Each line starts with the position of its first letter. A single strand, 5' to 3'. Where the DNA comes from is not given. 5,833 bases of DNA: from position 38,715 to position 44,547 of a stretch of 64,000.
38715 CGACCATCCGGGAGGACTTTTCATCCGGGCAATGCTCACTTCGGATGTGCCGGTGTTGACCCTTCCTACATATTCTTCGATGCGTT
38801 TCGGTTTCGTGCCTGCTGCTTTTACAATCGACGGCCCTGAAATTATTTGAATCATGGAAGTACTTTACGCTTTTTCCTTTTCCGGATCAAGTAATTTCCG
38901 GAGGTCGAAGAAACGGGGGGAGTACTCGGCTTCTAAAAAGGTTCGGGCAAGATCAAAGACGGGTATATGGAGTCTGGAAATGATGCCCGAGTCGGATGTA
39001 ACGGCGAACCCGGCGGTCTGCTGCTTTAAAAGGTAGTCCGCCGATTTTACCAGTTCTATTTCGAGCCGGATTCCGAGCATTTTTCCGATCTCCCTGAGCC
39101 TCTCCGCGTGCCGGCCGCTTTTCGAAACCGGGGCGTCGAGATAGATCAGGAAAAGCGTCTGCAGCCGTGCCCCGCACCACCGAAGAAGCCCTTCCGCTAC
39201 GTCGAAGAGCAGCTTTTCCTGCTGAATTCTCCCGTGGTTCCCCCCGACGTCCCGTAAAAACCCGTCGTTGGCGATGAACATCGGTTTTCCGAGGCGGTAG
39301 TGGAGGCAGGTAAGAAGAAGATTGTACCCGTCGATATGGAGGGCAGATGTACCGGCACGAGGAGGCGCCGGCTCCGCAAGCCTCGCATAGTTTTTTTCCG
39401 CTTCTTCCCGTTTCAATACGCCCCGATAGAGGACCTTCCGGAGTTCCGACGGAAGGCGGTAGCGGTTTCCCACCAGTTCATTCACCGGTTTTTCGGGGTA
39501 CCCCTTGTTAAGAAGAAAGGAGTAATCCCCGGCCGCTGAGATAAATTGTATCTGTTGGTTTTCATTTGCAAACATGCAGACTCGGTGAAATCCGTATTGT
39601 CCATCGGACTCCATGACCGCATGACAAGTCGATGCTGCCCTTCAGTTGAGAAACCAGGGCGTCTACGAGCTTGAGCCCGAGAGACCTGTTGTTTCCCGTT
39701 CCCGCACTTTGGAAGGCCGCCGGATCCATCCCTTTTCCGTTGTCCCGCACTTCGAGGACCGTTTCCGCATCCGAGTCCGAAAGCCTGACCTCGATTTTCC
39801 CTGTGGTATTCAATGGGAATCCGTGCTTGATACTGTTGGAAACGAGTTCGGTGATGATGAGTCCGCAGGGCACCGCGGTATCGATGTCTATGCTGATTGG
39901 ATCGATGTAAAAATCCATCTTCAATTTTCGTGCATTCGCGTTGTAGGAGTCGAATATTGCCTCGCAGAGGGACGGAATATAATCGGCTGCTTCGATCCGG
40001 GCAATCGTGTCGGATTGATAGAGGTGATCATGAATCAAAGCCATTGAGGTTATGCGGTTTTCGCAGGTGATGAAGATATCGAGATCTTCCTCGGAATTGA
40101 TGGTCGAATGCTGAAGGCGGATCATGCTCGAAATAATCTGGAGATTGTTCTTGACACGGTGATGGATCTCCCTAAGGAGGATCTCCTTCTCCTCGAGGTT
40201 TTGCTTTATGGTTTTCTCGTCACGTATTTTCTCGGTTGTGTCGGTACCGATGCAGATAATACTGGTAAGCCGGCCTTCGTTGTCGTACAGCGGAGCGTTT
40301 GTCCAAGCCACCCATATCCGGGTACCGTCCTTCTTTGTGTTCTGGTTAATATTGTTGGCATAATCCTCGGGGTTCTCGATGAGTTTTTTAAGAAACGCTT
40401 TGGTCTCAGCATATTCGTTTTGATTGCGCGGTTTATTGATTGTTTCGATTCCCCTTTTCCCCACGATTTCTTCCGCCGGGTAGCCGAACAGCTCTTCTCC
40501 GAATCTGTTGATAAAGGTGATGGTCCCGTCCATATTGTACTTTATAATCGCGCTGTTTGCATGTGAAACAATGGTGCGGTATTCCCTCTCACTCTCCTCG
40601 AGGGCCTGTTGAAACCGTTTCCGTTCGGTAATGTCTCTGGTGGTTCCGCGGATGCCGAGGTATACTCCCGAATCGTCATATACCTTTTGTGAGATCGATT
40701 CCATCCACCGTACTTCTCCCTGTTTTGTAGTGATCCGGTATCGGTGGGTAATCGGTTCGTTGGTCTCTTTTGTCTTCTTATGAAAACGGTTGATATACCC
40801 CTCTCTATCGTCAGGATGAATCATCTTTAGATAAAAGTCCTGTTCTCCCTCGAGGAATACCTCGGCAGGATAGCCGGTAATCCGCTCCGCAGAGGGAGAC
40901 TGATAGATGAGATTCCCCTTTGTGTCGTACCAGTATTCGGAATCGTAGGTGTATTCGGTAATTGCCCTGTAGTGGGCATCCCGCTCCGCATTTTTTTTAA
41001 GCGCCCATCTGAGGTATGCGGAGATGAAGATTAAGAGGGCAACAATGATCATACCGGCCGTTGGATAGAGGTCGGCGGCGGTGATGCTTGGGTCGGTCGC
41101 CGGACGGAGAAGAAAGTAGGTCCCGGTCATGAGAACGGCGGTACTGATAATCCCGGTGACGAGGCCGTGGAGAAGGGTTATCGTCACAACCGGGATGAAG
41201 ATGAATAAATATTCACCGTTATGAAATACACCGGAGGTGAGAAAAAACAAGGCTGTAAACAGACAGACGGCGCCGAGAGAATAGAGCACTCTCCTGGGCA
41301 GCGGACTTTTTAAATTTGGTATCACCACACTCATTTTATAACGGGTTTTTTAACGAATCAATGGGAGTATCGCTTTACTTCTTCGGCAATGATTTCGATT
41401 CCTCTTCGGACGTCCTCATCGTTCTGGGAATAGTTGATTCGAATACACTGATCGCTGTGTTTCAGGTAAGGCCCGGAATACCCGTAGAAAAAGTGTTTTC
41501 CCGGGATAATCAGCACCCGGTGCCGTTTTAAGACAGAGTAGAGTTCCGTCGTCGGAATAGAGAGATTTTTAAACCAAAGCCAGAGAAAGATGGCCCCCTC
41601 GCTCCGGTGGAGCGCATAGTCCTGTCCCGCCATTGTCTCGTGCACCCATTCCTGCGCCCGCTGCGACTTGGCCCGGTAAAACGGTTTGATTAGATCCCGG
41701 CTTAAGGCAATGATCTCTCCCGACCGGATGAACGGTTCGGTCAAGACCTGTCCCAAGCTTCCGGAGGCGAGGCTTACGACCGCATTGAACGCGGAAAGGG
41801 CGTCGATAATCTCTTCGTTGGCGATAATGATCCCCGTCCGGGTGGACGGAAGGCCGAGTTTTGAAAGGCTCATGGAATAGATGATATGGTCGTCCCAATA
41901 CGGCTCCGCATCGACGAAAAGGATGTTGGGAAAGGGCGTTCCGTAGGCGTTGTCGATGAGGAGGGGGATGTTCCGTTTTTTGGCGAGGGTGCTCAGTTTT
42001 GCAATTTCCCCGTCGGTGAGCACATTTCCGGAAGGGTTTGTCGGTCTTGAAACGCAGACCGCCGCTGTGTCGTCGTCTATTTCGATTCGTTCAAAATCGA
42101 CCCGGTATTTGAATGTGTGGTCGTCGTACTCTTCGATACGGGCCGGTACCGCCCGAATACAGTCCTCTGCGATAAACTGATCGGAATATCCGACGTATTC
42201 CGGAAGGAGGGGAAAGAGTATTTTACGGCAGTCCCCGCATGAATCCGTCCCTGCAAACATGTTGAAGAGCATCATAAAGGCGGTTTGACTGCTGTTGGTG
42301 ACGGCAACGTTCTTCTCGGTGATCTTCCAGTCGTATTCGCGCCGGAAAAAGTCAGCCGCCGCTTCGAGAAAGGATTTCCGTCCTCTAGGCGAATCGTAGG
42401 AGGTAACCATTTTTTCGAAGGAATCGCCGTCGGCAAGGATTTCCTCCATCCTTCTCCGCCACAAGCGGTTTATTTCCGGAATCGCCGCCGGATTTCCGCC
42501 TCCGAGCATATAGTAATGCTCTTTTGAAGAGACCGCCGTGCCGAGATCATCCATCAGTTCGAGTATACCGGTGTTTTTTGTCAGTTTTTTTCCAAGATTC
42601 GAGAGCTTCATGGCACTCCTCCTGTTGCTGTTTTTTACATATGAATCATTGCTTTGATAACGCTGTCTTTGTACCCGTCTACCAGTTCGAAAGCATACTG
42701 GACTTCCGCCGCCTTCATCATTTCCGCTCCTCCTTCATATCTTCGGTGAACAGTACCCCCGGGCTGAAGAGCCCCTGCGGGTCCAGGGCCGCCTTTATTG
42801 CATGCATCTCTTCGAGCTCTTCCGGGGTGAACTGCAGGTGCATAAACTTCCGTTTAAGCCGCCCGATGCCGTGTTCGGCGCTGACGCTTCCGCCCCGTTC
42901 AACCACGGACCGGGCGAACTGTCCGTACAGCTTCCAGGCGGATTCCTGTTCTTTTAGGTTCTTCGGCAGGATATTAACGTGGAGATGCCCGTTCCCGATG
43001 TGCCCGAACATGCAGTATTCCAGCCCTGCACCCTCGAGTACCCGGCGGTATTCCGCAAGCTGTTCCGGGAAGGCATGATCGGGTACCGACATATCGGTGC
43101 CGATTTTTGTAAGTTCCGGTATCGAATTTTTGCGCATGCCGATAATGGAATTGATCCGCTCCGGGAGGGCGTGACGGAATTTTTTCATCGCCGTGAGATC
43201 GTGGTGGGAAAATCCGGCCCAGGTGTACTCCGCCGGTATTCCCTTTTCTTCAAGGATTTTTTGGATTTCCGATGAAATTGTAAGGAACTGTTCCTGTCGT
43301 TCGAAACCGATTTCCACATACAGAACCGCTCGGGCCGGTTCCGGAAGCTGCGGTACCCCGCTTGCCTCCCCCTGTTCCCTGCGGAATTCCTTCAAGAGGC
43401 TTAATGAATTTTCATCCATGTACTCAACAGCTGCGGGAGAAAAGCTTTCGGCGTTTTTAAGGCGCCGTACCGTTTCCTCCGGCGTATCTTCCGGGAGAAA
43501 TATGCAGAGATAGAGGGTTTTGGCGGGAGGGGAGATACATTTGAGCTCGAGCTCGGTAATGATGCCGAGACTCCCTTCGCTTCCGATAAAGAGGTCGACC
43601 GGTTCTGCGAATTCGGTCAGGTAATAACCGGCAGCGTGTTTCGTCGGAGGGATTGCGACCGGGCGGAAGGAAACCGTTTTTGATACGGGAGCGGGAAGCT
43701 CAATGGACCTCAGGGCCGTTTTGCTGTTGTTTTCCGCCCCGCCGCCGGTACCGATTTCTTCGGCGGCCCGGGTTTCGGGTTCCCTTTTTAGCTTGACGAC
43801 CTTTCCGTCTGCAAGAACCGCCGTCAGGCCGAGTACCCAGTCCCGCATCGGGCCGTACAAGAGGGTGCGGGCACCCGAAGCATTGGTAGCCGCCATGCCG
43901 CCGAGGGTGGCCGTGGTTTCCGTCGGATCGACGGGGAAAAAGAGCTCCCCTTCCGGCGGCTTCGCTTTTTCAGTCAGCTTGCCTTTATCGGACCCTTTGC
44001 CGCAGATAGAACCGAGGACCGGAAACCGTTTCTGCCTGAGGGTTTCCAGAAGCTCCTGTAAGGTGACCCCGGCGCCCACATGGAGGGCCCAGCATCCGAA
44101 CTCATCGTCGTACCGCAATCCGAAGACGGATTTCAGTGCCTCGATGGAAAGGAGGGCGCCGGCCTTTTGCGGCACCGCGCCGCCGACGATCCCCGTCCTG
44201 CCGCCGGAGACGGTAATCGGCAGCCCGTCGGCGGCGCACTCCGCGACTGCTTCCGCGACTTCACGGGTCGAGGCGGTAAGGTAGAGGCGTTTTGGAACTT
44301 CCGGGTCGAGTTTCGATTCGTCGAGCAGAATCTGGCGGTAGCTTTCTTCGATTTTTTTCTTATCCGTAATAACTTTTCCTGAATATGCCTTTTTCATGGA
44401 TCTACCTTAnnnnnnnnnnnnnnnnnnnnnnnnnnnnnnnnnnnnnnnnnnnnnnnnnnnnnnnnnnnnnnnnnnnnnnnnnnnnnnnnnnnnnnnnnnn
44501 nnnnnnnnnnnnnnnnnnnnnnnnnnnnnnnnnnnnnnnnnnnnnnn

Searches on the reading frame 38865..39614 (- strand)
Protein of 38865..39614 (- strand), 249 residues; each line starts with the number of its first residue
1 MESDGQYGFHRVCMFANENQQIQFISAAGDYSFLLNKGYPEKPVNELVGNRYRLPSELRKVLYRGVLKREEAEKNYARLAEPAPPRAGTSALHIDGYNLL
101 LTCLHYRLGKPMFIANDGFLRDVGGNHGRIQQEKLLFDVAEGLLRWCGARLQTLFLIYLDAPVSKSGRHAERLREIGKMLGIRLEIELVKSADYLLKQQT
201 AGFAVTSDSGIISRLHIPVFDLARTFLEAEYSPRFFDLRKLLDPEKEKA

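Call 61: search_protein_families(library=pfam, proteins=[window:38865-39614:-], max_evalue=0.000001)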
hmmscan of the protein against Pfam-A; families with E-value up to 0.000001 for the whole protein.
window:38865-39614:- (249 aa): 2 families
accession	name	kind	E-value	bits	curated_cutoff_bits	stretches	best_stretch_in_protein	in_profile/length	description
PF18481.7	DUF5616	-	3.5e-23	82.9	27.6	1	90-223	7-138/140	Domain of unknown function (DUF5616)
PF04256.18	DUF434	-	4.9e-16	58.6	27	1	24-74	2-52/56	Protein of unknown function (DUF434)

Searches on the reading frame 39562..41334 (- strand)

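Call 61: search_protein_families(library=pfam, proteins=[window:39562-41334:-], max_evalue=0.000001)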
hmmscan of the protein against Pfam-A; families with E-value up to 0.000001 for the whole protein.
window:39562-41334:- (590 aa): 9 families
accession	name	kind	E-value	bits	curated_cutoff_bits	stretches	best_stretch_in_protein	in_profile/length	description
PF08447.18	PAS_3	-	2.4e-27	95.5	25.6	2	143-231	2-88/89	PAS fold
PF07568.18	HisKA_2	-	2.6e-27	95.1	22.3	1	389-464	1-76/76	Histidine kinase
PF13426.13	PAS_9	-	1e-24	87.2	27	2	262-368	3-103/103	PAS domain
PF00989.32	PAS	-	6.9e-22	78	22.6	1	251-365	2-112/113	PAS fold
PF08448.16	PAS_4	-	3.3e-15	56.7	23.1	1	258-369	3-108/110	PAS fold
PF02518.31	HATPase_c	-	2e-13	51.2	26.4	1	492-582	8-105/111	Histidine kinase-, DNA gyrase B-, and HSP90-like ATPase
PF13581.12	HATPase_c_2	-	3.3e-08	34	27.4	1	491-564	33-112/127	Histidine kinase-like ATPase domain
PF13188.13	PAS_8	-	1.1e-07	32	21.8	0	252-300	3-48/65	PAS domain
PF07536.20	HWE_HK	-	5.3e-07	30.7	22.8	0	389-443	1-53/83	HWE histidine kinase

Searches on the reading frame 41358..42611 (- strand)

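Call 61: search_protein_families(library=pfam, proteins=[window:41358-42611:-], max_evalue=0.000001)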
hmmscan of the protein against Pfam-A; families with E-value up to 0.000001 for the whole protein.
window:41358-42611:- (417 aa): 1 family
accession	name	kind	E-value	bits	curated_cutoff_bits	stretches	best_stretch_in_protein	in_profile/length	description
PF00155.27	Aminotran_1_2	-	4.9e-25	88.9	19.7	1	68-408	34-361/361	Aminotransferase class I and II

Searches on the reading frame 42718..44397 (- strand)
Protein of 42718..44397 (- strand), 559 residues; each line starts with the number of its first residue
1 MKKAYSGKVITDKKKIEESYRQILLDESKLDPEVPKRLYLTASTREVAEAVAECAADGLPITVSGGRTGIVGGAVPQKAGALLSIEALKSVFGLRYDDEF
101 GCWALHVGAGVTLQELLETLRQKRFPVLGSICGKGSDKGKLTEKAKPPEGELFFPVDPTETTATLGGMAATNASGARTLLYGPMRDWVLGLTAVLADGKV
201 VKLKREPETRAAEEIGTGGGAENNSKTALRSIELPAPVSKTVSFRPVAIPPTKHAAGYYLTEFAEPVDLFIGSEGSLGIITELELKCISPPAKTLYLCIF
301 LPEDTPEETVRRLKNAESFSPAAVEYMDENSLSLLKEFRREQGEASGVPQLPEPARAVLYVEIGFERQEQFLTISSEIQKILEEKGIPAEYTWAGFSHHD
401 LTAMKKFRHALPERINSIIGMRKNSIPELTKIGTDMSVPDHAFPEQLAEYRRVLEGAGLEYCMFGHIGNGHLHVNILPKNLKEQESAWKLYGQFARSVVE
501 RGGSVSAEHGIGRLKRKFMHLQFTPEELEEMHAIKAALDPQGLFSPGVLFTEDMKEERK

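Call 61: search_protein_families(library=pfam, proteins=[window:42718-44397:-], max_evalue=0.000001)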
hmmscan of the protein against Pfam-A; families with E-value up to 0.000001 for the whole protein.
window:42718-44397:- (559 aa): 2 families
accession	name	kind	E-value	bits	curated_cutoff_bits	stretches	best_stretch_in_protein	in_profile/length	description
PF02913.24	FAD-oxidase_C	-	1.3e-41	143.4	21.2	1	291-547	3-246/248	FAD linked oxidases, C-terminal domain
PF01565.28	FAD_binding_4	-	4.6e-25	88.4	26.4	2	151-203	85-138/139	FAD binding domain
